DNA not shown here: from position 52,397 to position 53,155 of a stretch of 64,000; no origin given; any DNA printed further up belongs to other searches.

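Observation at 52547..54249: FwdB-like protein with no candidate Mo/W-ligand cysteine, paired with a chimeric Fe-S protein carrying a CdhE-type N-terminal domain, directly upstream of cooC-cdhABCDE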

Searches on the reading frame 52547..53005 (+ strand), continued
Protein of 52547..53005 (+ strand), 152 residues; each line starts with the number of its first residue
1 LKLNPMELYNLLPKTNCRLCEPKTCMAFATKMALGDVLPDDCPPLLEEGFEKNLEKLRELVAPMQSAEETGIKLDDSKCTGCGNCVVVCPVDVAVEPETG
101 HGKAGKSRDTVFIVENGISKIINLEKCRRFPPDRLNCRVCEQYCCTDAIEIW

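Call 48: find_homologous_proteins(query=window:52547-53005:+, max_evalue=0.00001)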
Query window:52547-53005:+ (152 aa): 166 proteins with E <= 0.00001 among 190 candidates; the best 120 are listed.
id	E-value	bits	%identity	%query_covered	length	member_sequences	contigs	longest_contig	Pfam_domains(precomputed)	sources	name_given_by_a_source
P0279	5.7e-97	340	97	100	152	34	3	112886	PF14697.12,PF12797.13,PF04060.19,PF12837.13,PF00037.33,PF12838.13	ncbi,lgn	ncbi:MAG: (Fe-S)-binding protein [Candidatus Thorarchaeota archaeon]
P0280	3.0e-95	334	95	100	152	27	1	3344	PF12797.13,PF04060.19,PF12837.13,PF00037.33,PF12838.13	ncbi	ncbi:MAG: (Fe-S)-binding protein [Candidatus Thorarchaeota archaeon]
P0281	2.1e-85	302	86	100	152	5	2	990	PF14697.12,PF12797.13,PF04060.19,PF12837.13,PF00037.33,PF12838.13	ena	-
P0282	1.8e-84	299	86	100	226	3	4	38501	PF14697.12,PF04060.19,PF00037.33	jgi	jgi:4Fe-4S ferredoxin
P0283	3.3e-84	299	84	100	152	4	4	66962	PF14697.12,PF12797.13,PF04060.19,PF12837.13,PF00037.33,PF12838.13,PF13237.12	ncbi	ncbi:MAG: (Fe-S)-binding protein [Candidatus Thorarchaeota archaeon]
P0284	3.8e-84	298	86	100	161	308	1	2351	PF14697.12,PF04060.19,PF12837.13,PF00037.33,PF12838.13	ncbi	-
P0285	6.1e-83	294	84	100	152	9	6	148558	PF14697.12,PF04060.19,PF00037.33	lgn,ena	-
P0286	1.9e-82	293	84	100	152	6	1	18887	PF14697.12,PF12797.13,PF04060.19,PF12837.13,PF00037.33,PF12838.13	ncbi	-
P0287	3.2e-82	292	82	100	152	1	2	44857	PF14697.12,PF12797.13,PF04060.19,PF12837.13,PF00037.33,PF12838.13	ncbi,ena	ncbi:MAG: (Fe-S)-binding protein [Candidatus Thorarchaeota archaeon]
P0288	4.9e-82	291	81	100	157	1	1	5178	PF14697.12,PF12797.13,PF04060.19,PF12837.13,PF00037.33,PF12838.13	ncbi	-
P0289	9.1e-82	291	84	100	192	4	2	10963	PF14697.12,PF12797.13,PF04060.19,PF12837.13,PF00037.33,PF12838.13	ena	-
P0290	7.0e-81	288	84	97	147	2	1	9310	PF14697.12,PF12797.13,PF04060.19,PF12837.13,PF00037.33,PF12838.13,PF13237.12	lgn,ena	-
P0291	1.7e-79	283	84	97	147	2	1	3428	PF04060.19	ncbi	-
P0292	3.5e-79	282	80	100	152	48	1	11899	PF14697.12,PF12797.13,PF04060.19,PF12837.13,PF00037.33,PF12838.13,PF13237.12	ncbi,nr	ncbi:MAG: 4Fe-4S binding protein [Candidatus Thorarchaeota archaeon]|nr:4Fe-4S binding protein [Cand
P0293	8.6e-79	281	80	100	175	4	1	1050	PF14697.12,PF12797.13,PF04060.19,PF12837.13,PF00037.33,PF12838.13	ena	-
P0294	1.5e-78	280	82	97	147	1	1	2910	PF14697.12,PF12797.13,PF04060.19,PF12837.13,PF00037.33,PF12838.13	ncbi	-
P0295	6.5e-78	278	82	97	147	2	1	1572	PF12797.13,PF04060.19,PF12837.13,PF00037.33,PF12838.13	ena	-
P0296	8.6e-78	278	80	100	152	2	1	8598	PF12797.13,PF04060.19,PF12837.13,PF00037.33,PF12838.13,PF13183.12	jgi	jgi:4Fe-4S ferredoxin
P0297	1.5e-77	277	76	100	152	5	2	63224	PF14697.12,PF12797.13,PF04060.19,PF12837.13,PF00037.33,PF12838.13,PF13237.12,PF13183.12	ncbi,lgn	-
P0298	4.8e-77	275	78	100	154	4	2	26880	PF14697.12,PF12797.13,PF04060.19,PF12837.13,PF00037.33,PF12838.13,PF25160.2,PF13237.12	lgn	-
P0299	1.4e-74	267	86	90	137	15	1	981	PF14697.12,PF12797.13,PF04060.19,PF12837.13,PF00037.33,PF12838.13,PF13237.12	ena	-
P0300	2.1e-73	263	74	100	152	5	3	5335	PF12797.13,PF04060.19,PF12837.13,PF00037.33,PF12838.13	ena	-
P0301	4.2e-72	259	74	100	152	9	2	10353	PF12797.13,PF04060.19,PF12837.13,PF00037.33,PF12838.13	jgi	jgi:4Fe-4S ferredoxin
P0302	4.9e-72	259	72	100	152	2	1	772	PF12797.13,PF04060.19,PF12837.13,PF00037.33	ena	-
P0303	2.3e-67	244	83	86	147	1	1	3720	PF04060.19,PF00037.33,PF13237.12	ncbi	ncbi:MAG: (Fe-S)-binding protein, partial [Candidatus Thorarchaeota archaeon]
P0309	1.0e-61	225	66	99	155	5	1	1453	PF14697.12,PF12797.13,PF04060.19,PF12837.13,PF00037.33,PF12838.13,PF13237.12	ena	-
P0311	1.5e-61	225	66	100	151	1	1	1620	PF14697.12,PF12797.13,PF04060.19,PF12837.13,PF00037.33,PF12838.13,PF25160.2,PF13237.12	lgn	-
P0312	7.1e-61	223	65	100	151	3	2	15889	PF14697.12,PF12797.13,PF04060.19,PF12837.13,PF00037.33,PF12838.13,PF25160.2,PF13237.12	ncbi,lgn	ncbi:MAG: (Fe-S)-binding protein [Promethearchaeota archaeon]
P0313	3.9e-60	220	63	99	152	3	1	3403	PF12797.13,PF04060.19,PF12837.13,PF00037.33,PF12838.13,PF13237.12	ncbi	ncbi:MAG: (Fe-S)-binding protein [Promethearchaeota archaeon]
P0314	9.4e-59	216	64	99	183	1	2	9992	PF14697.12,PF12797.13,PF04060.19,PF12837.13,PF00037.33,PF12838.13,PF13237.12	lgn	-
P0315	1.0e-58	216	63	99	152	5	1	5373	PF04060.19,PF00037.33,PF12838.13,PF13237.12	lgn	-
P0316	2.3e-58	215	65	99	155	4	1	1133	PF12797.13,PF04060.19,PF12837.13,PF00037.33,PF12838.13,PF13237.12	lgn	-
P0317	3.9e-58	214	65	99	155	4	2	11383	PF14697.12,PF04060.19,PF12837.13,PF00037.33,PF12838.13,PF13237.12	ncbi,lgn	ncbi:MAG: (Fe-S)-binding protein [Promethearchaeota archaeon]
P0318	9.8e-58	213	65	99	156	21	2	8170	PF14697.12,PF12797.13,PF04060.19,PF12837.13,PF00037.33,PF12838.13,PF13237.12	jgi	-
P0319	9.9e-58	212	64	99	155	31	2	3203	PF12797.13,PF04060.19,PF12837.13,PF00037.33,PF12838.13,PF13237.12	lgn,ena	-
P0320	1.9e-57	212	63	99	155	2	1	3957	PF12797.13,PF04060.19,PF12837.13,PF00037.33,PF12838.13,PF13237.12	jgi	jgi:4Fe-4S ferredoxin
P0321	5.4e-57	210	78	80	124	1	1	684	PF14697.12,PF12797.13,PF04060.19,PF12837.13,PF00037.33,PF12838.13,PF25160.2,PF13237.12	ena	-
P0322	4.3e-56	207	63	99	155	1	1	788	PF04060.19,PF12837.13,PF00037.33,PF12838.13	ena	-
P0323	5.0e-56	207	60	100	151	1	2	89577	PF12797.13,PF04060.19,PF12837.13,PF00037.33,PF12838.13,PF13237.12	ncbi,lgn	-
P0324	6.2e-56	207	59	100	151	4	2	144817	PF12797.13,PF04060.19,PF12837.13,PF00037.33,PF12838.13,PF13237.12,PF13187.12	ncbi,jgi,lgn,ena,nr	ncbi:MAG: tRNA CCA-pyrophosphorylase [Thermoproteota archaeon]|nr:MAG: tRNA CCA-pyrophosphorylase [C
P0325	1.4e-55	206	63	99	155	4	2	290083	PF14697.12,PF12797.13,PF04060.19,PF12837.13,PF00037.33,PF12838.13,PF13237.12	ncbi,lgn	ncbi:MAG: (Fe-S)-binding protein [Candidatus Hodarchaeota archaeon]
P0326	1.7e-55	205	61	99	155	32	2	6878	PF14697.12,PF12797.13,PF04060.19,PF12837.13,PF00037.33,PF12838.13,PF13237.12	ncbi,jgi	ncbi:MAG: (Fe-S)-binding protein [Candidatus Hermodarchaeia archaeon]|jgi:4Fe-4S ferredoxin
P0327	2.4e-54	202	64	97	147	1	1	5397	PF14697.12,PF12797.13,PF04060.19,PF12837.13,PF00037.33,PF13484.12,PF12838.13,PF13237.12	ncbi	ncbi:MAG: (Fe-S)-binding protein [Candidatus Thorarchaeota archaeon]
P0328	4.8e-54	201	59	99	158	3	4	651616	PF14697.12,PF12797.13,PF04060.19,PF12837.13,PF00037.33,PF12838.13,PF13237.12,PF13183.12,PF13187.12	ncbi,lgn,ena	-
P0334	2.7e-48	182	86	62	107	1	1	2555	PF12797.13,PF04060.19,PF00037.33,PF12838.13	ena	-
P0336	9.9e-48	180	53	99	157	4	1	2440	PF14697.12,PF12797.13,PF04060.19,PF12837.13,PF00037.33,PF12838.13,PF13459.12,PF13237.12,PF13187.12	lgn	-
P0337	2.1e-47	179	54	99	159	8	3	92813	PF12797.13,PF04060.19,PF12837.13,PF00037.33,PF12838.13,PF13459.12,PF13237.12,PF13183.12,PF13187.12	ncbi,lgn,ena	-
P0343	5.5e-46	174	73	70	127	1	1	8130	PF14697.12,PF04060.19,PF12837.13,PF00037.33,PF12838.13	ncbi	ncbi:MAG: (Fe-S)-binding protein, partial [Candidatus Thorarchaeota archaeon]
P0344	8.1e-46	174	53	99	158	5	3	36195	PF12797.13,PF04060.19,PF12837.13,PF00037.33,PF12838.13,PF13237.12,PF13183.12,PF13187.12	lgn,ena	-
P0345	1.4e-45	173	50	99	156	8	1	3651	PF14697.12,PF12797.13,PF04060.19,PF12837.13,PF00037.33,PF12838.13,PF13237.12,PF13183.12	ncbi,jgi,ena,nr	ncbi:tRNA CCA-pyrophosphorylase [Candidatus Bathyarchaeota archaeon]|nr:MAG: tRNA CCA-pyrophosphoryl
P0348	2.0e-43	166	59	85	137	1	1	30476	PF12797.13,PF04060.19,PF12837.13,PF00037.33,PF12838.13,PF13237.12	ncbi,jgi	ncbi:MAG: (Fe-S)-binding protein [Candidatus Hermodarchaeia archaeon]|jgi:4Fe-4S ferredoxin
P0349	5.4e-42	161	51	99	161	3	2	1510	PF12797.13,PF04060.19,PF12837.13,PF00037.33,PF12838.13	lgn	-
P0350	9.3e-42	161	48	99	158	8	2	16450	PF14697.12,PF12797.13,PF04060.19,PF12837.13,PF00037.33,PF12838.13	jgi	-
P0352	1.2e-40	157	46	99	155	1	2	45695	PF12797.13,PF04060.19,PF12837.13,PF00037.33,PF13484.12,PF12838.13,PF13187.12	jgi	-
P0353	2.9e-40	156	45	99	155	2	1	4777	PF12797.13,PF04060.19,PF12837.13,PF00037.33,PF13484.12,PF12838.13,PF13187.12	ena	-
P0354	2.9e-40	156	45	99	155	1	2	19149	PF12797.13,PF04060.19,PF12837.13,PF00037.33,PF13484.12,PF12838.13,PF13187.12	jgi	-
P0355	1.1e-39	154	48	97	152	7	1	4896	PF14697.12,PF12797.13,PF04060.19,PF12837.13,PF00037.33,PF12838.13,PF13237.12,PF13183.12,PF13187.12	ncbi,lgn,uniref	ncbi:MAG: (Fe-S)-binding protein [Methanohalobium sp.]|uniref:(Fe-S)-binding protein n=1 Tax=Methano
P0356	3.3e-39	152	49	97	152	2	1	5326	PF14697.12,PF12797.13,PF04060.19,PF00037.33,PF12838.13,PF25160.2,PF13237.12,PF13187.12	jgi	-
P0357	5.7e-39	152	45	99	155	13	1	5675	PF14697.12,PF12797.13,PF04060.19,PF12837.13,PF00037.33,PF12838.13,PF13187.12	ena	-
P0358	7.2e-39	151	52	99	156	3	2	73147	PF04060.19,PF12837.13,PF00037.33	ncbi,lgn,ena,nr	ncbi:MAG: 4Fe-4S binding protein [Candidatus Helarchaeota archaeon]|nr:4Fe-4S binding protein [Candi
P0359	1.3e-38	150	45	99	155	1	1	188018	PF14697.12,PF12797.13,PF04060.19,PF12837.13,PF00037.33,PF12838.13,PF13237.12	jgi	-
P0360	2.4e-38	150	47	99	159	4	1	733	PF12797.13,PF04060.19,PF12837.13,PF00037.33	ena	-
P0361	7.4e-38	148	44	99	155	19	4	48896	PF14697.12,PF12797.13,PF04060.19,PF12837.13,PF00037.33,PF13484.12,PF12838.13,PF13237.12,PF13187.12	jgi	jgi:4Fe-4S ferredoxin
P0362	7.4e-38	148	49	99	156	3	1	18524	PF12797.13,PF04060.19,PF12837.13,PF00037.33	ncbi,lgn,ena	ncbi:MAG: (Fe-S)-binding protein [Candidatus Helarchaeota archaeon]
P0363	7.9e-38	148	48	98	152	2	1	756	PF04060.19,PF00037.33,PF12838.13,PF13237.12,PF13183.12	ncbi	-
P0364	1.3e-37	147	47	97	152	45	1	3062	PF14697.12,PF12797.13,PF04060.19,PF00037.33,PF12838.13,PF25160.2,PF13237.12,PF13183.12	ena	-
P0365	3.4e-37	146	48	97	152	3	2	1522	PF14697.12,PF12797.13,PF04060.19,PF12837.13,PF00037.33,PF12838.13,PF25160.2,PF13237.12,PF12800.13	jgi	jgi:4Fe-4S ferredoxin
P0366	4.8e-37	145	49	97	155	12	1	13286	PF12797.13,PF04060.19,PF00037.33,PF12838.13,PF25160.2,PF13237.12,PF13183.12,PF13187.12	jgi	-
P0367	5.1e-37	145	46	97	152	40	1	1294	PF14697.12,PF12797.13,PF04060.19,PF12837.13,PF00037.33,PF12838.13,PF25160.2,PF13183.12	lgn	-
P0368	6.8e-37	145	46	97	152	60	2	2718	PF14697.12,PF12797.13,PF04060.19,PF12837.13,PF00037.33,PF12838.13,PF13237.12,PF13183.12,PF12800.13,PF13187.12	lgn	-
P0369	1.6e-36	144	47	97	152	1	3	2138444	PF14697.12,PF12797.13,PF04060.19,PF12837.13,PF00037.33,PF12838.13,PF13183.12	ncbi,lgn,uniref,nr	ncbi:Fe-S cluster domain protein [Methanosalsum zhilinae DSM 4017]|uniref:Fe-S cluster domain protei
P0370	1.9e-36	143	46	98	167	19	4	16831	PF12797.13,PF04060.19,PF00037.33,PF12838.13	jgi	jgi:4Fe-4S ferredoxin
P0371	2.3e-36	143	47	97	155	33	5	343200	PF14697.12,PF12797.13,PF04060.19,PF12837.13,PF00037.33,PF12838.13,PF25160.2,PF13237.12,PF13187.12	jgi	jgi:4Fe-4S ferredoxin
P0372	2.4e-36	143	42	99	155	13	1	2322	PF12797.13,PF04060.19,PF12837.13,PF00037.33,PF12838.13,PF25160.2,PF13237.12,PF13187.12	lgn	-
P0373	3.5e-36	142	46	100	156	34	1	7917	PF12797.13,PF04060.19,PF12837.13,PF00037.33,PF12838.13,PF13459.12,PF13237.12,PF13183.12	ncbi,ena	-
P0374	3.6e-36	142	47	98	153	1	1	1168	PF12797.13,PF04060.19,PF00037.33,PF12838.13,PF13237.12,PF13183.12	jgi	jgi:4Fe-4S ferredoxin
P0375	4.9e-36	142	47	98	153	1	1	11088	PF12797.13,PF04060.19,PF00037.33,PF12838.13,PF13237.12,PF13183.12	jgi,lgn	jgi:4Fe-4S ferredoxin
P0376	6.4e-36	142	45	98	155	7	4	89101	PF12797.13,PF04060.19,PF00037.33,PF12838.13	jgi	-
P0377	7.0e-36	141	49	97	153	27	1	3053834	PF12797.13,PF04060.19,PF00037.33,PF12838.13,PF13237.12,PF13183.12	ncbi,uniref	ncbi:(Fe-S)-binding protein [Methanolobus sp. ZRKC5]|uniref:(Fe-S)-binding protein n=1 Tax=Methanolo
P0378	8.5e-36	141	45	100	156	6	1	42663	PF12797.13,PF04060.19,PF12837.13,PF00037.33,PF12838.13,PF13237.12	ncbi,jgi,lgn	-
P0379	9.4e-36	141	44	99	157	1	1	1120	PF12797.13,PF04060.19,PF12837.13,PF00037.33,PF12838.13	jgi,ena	-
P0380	1.3e-35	141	45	97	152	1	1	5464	PF12797.13,PF04060.19,PF12837.13,PF00037.33,PF13484.12,PF12838.13,PF13237.12,PF12800.13,PF13187.12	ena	-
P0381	2.0e-35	140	45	97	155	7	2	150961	PF12797.13,PF04060.19,PF00037.33,PF12838.13,PF13237.12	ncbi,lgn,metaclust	metaclust:\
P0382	4.9e-35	139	49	99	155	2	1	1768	PF12797.13,PF04060.19,PF12837.13,PF00037.33,PF13183.12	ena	-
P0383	6.8e-35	138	46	97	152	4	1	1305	PF12797.13,PF04060.19,PF12837.13,PF00037.33,PF12838.13,PF13237.12,PF13183.12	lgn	-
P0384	6.9e-35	138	45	99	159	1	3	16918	PF04060.19,PF12837.13,PF00037.33,PF12838.13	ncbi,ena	ncbi:MAG: (Fe-S)-binding protein [Candidatus Helarchaeota archaeon]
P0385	7.3e-35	138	46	98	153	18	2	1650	PF12797.13,PF04060.19,PF00037.33,PF12838.13,PF13237.12,PF13183.12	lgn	-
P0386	7.3e-35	138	47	98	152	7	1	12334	PF04060.19,PF00037.33,PF12838.13,PF13237.12,PF13183.12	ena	-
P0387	9.7e-35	138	47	99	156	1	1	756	PF12797.13,PF04060.19,PF12837.13,PF00037.33,PF12838.13,PF13183.12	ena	-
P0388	1.1e-34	138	47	100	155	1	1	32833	PF12797.13,PF04060.19,PF12837.13,PF00037.33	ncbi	ncbi:MAG: (Fe-S)-binding protein [Promethearchaeota archaeon]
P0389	1.9e-34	137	43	99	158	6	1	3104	PF12797.13,PF04060.19,PF12837.13,PF00037.33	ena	-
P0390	2.3e-34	137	43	99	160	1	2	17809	PF12797.13,PF04060.19,PF12837.13,PF00037.33,PF13183.12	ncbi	ncbi:MAG: (Fe-S)-binding protein [Candidatus Ranarchaeia archaeon]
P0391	3.7e-34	136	45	98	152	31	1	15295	PF12797.13,PF04060.19,PF00037.33,PF12838.13,PF13237.12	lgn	-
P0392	4.1e-34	136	45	100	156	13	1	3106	PF12797.13,PF04060.19,PF12837.13,PF00037.33,PF12838.13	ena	-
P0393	4.2e-34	136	45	99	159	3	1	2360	PF12797.13,PF04060.19,PF12837.13,PF00037.33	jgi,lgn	-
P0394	5.8e-34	135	48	97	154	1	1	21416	PF12797.13,PF04060.19,PF12837.13,PF00037.33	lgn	-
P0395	1.0e-33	134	45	98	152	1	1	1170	PF12797.13,PF04060.19,PF00037.33,PF12838.13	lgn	-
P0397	1.6e-33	134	45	99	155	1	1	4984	PF12797.13,PF04060.19,PF12837.13,PF00037.33,PF12838.13,PF13183.12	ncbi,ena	ncbi:MAG: (Fe-S)-binding protein [Methermicoccaceae archaeon]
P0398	1.8e-33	134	45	99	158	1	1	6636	PF12797.13,PF04060.19,PF12837.13,PF00037.33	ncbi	ncbi:MAG: (Fe-S)-binding protein [Candidatus Helarchaeales archaeon]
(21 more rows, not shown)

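Call 49: find_encoding_contigs(protein=P0369, flank=8000, max_places=1)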
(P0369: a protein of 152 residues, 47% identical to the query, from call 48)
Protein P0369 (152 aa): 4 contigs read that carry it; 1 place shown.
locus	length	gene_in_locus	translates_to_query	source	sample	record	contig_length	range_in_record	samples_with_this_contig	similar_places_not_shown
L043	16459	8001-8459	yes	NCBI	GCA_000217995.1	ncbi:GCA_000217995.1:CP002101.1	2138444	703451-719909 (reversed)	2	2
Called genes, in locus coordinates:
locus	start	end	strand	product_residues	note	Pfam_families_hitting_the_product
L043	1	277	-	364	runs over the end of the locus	PF00988:CPSase_sm_chain, PF00117:GATase, PF07722:Peptidase_C26 (faint)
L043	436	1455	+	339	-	PF04087:DUF389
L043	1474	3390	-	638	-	PF02934:GatB_N, PF02938:GAD, PF02637:GatB_Yqey, PF09424:YqeY (weak)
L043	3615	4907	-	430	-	PF14697:Fer4_21 (weak), PF00037:Fer4, PF12797:Fer4_2 (weak), PF12837:Fer4_6 (weak), PF13237:Fer4_10, PF12838:Fer4_7, PF00037:Fer4, PF12838:Fer4_7, +14 more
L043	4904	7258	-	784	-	PF07992:Pyr_redox_2 (weak), PF00070:Pyr_redox (faint), PF12831:FAD_oxidored (weak), PF00037:Fer4 (weak), PF12838:Fer4_7 (weak), PF14697:Fer4_21 (weak), PF00037:Fer4 (weak), PF02662:FlpD, +9 more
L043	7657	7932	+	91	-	PF02943:FeThRed_B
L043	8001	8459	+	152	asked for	PF04060:FeS, PF12838:Fer4_7 (faint), PF13183:Fer4_8 (weak), PF14697:Fer4_21 (faint), PF00037:Fer4, PF12797:Fer4_2 (weak), PF12837:Fer4_6 (weak)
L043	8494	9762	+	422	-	PF00384:Molybdopterin (weak)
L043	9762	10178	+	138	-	PF01568:Molydop_binding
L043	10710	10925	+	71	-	-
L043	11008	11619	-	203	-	PF27849:MAST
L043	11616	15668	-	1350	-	PF23957:DUF7286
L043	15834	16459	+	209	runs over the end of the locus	PF13489:Methyltransf_23, PF01135:PCMT (weak), PF01209:Ubie_methyltran, PF13847:Methyltransf_31, PF08241:Methyltransf_11, PF08242:Methyltransf_12, PF13649:Methyltransf_25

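Call 50: find_encoding_contigs(protein=P0345, flank=8000, max_places=2)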
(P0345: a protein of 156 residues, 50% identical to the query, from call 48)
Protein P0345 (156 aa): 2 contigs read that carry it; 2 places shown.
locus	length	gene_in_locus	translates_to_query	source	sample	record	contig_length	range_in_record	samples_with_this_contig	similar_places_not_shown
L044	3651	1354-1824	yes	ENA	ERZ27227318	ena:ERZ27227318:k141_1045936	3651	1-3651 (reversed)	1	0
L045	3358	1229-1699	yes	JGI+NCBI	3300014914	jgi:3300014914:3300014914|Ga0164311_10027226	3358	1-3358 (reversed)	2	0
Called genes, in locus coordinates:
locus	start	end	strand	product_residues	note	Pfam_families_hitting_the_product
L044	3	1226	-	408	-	?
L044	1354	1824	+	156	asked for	PF04060:FeS, PF12838:Fer4_7 (faint), PF13183:Fer4_8 (weak), PF14697:Fer4_21 (weak), PF12797:Fer4_2 (weak), PF00037:Fer4, PF12837:Fer4_6 (weak), PF13237:Fer4_10 (weak)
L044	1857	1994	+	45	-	-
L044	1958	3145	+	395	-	PF00384:Molybdopterin (weak)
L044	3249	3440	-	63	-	-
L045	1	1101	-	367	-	?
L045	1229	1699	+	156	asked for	PF04060:FeS, PF12838:Fer4_7 (faint), PF13183:Fer4_8 (weak), PF14697:Fer4_21 (weak), PF12797:Fer4_2 (weak), PF00037:Fer4, PF12837:Fer4_6 (weak), PF13237:Fer4_10 (weak)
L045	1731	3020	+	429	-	PF00384:Molybdopterin (weak)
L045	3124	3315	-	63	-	-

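Call 59: find_encoding_contigs(protein=P0325, flank=10000, max_places=1)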
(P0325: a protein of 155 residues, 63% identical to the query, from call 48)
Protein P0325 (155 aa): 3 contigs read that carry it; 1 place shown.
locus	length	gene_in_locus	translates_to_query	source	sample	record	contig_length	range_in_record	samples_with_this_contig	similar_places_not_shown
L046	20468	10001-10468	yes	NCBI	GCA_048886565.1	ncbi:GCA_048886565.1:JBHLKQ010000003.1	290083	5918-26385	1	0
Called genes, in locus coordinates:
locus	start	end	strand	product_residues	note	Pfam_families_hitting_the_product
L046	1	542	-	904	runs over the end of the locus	PF01326:PPDK_N, PF00391:PEP-utilizers, PF02896:PEP-utilizers_C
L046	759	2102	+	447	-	PF07690:MFS_1, PF13347:MFS_2, PF03209:PUCC (weak)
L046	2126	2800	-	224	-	PF01983:CofC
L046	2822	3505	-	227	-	PF01694:Rhomboid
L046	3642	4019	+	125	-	PF01568:Molydop_binding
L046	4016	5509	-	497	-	PF12838:Fer4_7 (weak), PF00037:Fer4 (weak), PF14697:Fer4_21 (weak), PF12838:Fer4_7 (weak), PF13237:Fer4_10 (weak), PF12838:Fer4_7 (weak), PF13187:Fer4_9 (weak), PF00037:Fer4 (weak), +6 more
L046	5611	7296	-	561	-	-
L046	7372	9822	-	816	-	PF00890:FAD_binding_2 (weak), PF01266:DAO (weak), PF12831:FAD_oxidored, PF13450:NAD_binding_8, PF07992:Pyr_redox_2, PF12838:Fer4_7, PF13237:Fer4_10, PF02662:FlpD, +12 more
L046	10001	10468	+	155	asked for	PF04060:FeS, PF13237:Fer4_10 (faint), PF12837:Fer4_6 (faint), PF12838:Fer4_7 (weak), PF14697:Fer4_21 (weak), PF00037:Fer4, PF12797:Fer4_2 (weak)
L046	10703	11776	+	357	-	-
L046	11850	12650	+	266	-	PF00142:Fer4_NifH (faint), PF01656:CbiA, PF02374:ArsA_ATPase (weak), PF10609:ParA (faint), PF13614:AAA_31 (weak)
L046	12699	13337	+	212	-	PF07298:NnrU (weak), PF04140:ICMT (faint), PF04191:PEMT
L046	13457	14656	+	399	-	PF01979:Amidohydro_1, PF07969:Amidohydro_3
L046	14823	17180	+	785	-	PF13183:Fer4_8 (faint), PF03063:Prismane, PF12837:Fer4_6 (faint), PF13187:Fer4_9 (weak), PF13237:Fer4_10 (weak)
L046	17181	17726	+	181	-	PF02552:CO_dh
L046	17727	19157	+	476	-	PF03598:CdhC, PF19436:ACS_CODH_B_C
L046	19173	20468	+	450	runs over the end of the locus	PF03599:CdhD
